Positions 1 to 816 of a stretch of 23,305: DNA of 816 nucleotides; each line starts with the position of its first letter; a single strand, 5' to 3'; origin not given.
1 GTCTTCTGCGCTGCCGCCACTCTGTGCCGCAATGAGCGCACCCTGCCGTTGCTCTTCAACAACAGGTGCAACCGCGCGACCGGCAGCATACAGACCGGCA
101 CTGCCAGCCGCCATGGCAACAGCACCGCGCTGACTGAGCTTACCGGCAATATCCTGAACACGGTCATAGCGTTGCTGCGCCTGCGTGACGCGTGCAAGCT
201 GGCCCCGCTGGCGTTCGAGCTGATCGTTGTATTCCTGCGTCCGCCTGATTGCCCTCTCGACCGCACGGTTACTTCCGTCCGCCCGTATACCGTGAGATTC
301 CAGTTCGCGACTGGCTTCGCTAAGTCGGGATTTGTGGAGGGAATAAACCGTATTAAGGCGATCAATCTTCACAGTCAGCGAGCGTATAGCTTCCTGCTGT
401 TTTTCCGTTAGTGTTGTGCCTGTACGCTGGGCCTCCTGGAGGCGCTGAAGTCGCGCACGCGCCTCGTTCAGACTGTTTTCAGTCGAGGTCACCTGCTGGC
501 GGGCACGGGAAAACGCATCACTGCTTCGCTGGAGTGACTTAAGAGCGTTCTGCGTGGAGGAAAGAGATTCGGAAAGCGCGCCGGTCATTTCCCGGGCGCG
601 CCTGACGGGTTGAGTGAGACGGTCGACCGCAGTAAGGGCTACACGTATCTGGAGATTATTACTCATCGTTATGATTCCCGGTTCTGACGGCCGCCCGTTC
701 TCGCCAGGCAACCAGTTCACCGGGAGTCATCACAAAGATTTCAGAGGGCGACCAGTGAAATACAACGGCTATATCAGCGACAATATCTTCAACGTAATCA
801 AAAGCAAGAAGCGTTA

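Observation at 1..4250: Tail sheath-tube-chaperone-tape measure block inverted relative to D, with one late-activator dyad in the gap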

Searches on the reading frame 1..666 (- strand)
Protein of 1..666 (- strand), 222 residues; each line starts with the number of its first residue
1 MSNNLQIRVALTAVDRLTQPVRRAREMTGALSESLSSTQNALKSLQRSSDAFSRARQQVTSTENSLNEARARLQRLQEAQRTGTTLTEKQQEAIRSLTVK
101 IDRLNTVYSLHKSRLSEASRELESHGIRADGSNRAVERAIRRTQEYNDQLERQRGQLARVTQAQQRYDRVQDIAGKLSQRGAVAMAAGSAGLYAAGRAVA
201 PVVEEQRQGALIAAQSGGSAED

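Call 9: search_protein_families(library=phrogs, proteins=[window:1-666:-])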
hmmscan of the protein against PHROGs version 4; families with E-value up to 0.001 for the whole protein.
window:1-666:- (222 aa): 9 families
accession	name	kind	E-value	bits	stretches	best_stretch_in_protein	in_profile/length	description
phrog_10546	-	unknown function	1.6e-40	140.3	1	2-180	3-184/186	-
phrog_28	-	tail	2.9e-30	106.6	1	1-220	106-301/1228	tail length tape measure protein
phrog_2335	-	tail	3.9e-05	22.7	1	21-190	90-222/1536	tail length tape measure protein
phrog_24320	-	tail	5.2e-05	23.2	1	6-169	64-224/526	tail length tape measure protein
phrog_4704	-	tail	0.00014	21.6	1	37-201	39-195/625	tail length tape measure protein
phrog_1686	-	tail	0.00025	20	1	8-175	498-648/1224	tail length tape measure protein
phrog_8892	-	tail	0.0006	19.6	1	13-103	462-552/752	tail length tape measure protein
phrog_167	-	tail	0.00063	18.5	1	14-200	76-286/1555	tail length tape measure protein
phrog_1272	-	tail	0.0007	18.4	1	6-201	36-251/1606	tail length tape measure protein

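Call 10: search_protein_families(library=pfam, proteins=[window:1-666:-])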
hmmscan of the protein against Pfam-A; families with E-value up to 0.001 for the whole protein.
window:1-666:- (222 aa): 1 family
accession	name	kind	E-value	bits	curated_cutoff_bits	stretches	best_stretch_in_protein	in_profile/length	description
PF00261.25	Tropomyosin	-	0.00091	19.2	38.6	0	57-168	6-121/242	Tropomyosin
